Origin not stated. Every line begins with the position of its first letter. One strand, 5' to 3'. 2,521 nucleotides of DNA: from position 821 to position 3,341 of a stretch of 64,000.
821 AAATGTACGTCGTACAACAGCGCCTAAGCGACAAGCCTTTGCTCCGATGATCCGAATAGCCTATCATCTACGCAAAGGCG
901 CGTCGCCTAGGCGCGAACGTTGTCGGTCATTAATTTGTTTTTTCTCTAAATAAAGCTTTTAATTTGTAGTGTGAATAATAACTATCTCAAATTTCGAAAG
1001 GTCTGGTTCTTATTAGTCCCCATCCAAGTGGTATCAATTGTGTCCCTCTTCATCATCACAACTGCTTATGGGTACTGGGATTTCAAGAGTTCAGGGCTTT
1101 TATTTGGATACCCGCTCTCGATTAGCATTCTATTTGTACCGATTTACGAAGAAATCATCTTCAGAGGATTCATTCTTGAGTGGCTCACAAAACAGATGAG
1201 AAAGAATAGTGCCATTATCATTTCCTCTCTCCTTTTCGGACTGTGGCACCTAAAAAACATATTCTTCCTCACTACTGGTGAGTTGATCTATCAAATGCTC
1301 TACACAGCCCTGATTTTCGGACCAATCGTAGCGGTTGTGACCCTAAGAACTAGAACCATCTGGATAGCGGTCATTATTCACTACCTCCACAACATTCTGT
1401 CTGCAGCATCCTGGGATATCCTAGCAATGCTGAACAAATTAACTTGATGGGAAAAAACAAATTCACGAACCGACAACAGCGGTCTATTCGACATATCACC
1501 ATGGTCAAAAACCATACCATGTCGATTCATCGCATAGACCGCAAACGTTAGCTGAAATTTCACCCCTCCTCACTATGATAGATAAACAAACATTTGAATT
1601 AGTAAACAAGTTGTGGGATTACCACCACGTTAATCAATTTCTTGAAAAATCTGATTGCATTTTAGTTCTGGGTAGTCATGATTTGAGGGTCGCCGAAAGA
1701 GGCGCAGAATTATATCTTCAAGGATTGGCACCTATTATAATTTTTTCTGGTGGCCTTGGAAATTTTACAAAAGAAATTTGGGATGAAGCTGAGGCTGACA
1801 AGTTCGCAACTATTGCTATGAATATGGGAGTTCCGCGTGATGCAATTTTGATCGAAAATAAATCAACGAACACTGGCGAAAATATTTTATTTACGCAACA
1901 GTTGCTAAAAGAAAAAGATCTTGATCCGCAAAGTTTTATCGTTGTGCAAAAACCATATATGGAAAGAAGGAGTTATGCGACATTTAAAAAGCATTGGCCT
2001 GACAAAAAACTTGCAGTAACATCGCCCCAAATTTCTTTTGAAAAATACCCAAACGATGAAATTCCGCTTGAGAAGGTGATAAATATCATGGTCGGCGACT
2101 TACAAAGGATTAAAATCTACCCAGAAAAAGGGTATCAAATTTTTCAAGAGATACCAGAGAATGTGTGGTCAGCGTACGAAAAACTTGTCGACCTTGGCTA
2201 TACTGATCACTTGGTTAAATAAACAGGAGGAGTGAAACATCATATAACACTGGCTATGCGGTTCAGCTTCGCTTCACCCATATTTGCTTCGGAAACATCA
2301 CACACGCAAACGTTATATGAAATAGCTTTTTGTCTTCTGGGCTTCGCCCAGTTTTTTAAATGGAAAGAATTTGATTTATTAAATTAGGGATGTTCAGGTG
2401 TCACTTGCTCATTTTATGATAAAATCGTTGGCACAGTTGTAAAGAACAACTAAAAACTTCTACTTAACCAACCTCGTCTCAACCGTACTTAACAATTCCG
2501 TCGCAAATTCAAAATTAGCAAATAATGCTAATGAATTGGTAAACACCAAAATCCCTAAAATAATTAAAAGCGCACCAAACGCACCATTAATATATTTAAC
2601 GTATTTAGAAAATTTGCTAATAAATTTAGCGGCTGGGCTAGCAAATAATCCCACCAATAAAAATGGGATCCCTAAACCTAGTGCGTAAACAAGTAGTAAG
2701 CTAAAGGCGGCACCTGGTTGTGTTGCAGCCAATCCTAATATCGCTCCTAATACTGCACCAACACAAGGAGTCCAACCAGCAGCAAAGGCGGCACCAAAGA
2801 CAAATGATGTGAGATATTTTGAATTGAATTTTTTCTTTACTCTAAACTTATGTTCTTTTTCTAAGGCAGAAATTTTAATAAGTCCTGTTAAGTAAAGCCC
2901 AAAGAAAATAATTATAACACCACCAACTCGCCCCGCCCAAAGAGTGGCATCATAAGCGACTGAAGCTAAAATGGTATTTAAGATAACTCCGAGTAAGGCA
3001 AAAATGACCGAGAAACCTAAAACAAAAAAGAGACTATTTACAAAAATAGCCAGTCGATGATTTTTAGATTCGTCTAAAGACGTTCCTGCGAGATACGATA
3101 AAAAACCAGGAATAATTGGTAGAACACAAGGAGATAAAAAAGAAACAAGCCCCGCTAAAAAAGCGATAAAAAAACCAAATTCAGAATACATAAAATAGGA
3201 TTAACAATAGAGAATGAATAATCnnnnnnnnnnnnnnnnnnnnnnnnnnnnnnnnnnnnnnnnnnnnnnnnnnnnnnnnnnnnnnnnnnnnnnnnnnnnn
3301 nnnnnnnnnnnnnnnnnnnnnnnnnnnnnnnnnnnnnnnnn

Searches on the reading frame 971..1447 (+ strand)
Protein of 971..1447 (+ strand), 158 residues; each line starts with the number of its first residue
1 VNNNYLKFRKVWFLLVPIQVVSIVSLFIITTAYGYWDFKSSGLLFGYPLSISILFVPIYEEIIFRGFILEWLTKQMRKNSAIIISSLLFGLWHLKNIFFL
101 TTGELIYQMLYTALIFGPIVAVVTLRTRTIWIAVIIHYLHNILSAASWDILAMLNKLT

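Call 77: search_protein_families(library=pfam, proteins=[window:971-1447:+], max_evalue=0.01)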
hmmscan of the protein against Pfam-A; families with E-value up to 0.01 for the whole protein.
window:971-1447:+ (158 aa): 1 family
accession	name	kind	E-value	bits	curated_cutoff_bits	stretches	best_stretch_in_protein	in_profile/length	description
PF02517.21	Rce1-like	-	1.2e-20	74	22.4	1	51-142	10-92/93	Type II CAAX prenyl endopeptidase Rce1-like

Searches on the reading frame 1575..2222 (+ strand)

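Call 109: search_protein_families(library=pfam, proteins=[window:1575-2222:+], max_evalue=0.001)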
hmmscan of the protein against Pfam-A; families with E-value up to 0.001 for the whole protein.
window:1575-2222:+ (215 aa): 1 family
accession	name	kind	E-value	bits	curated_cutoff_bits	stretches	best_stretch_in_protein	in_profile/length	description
PF02698.23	DUF218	-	1.9e-21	76.8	27.6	1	27-144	1-104/133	DUF218 domain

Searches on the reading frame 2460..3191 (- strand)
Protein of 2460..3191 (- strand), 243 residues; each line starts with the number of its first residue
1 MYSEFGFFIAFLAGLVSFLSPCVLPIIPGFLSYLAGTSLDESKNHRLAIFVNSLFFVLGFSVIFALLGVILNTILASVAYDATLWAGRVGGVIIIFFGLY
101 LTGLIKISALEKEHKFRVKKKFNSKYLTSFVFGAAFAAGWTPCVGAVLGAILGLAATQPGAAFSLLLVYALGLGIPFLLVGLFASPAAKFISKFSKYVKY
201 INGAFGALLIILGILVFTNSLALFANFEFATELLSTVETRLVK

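Call 109: search_protein_families(library=pfam, proteins=[window:2460-3191:-], max_evalue=0.001)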
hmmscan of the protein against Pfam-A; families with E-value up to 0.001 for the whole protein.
window:2460-3191:- (243 aa): 2 families
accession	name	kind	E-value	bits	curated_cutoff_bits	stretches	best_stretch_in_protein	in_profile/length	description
PF02683.22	DsbD_TM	-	3.8e-17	62.8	27.1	1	9-217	7-215/219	Cytochrome C biogenesis protein transmembrane domain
PF13386.12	DsbD_2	-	4.4e-09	37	24.9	1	9-214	1-198/199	Cytochrome C biogenesis protein transmembrane region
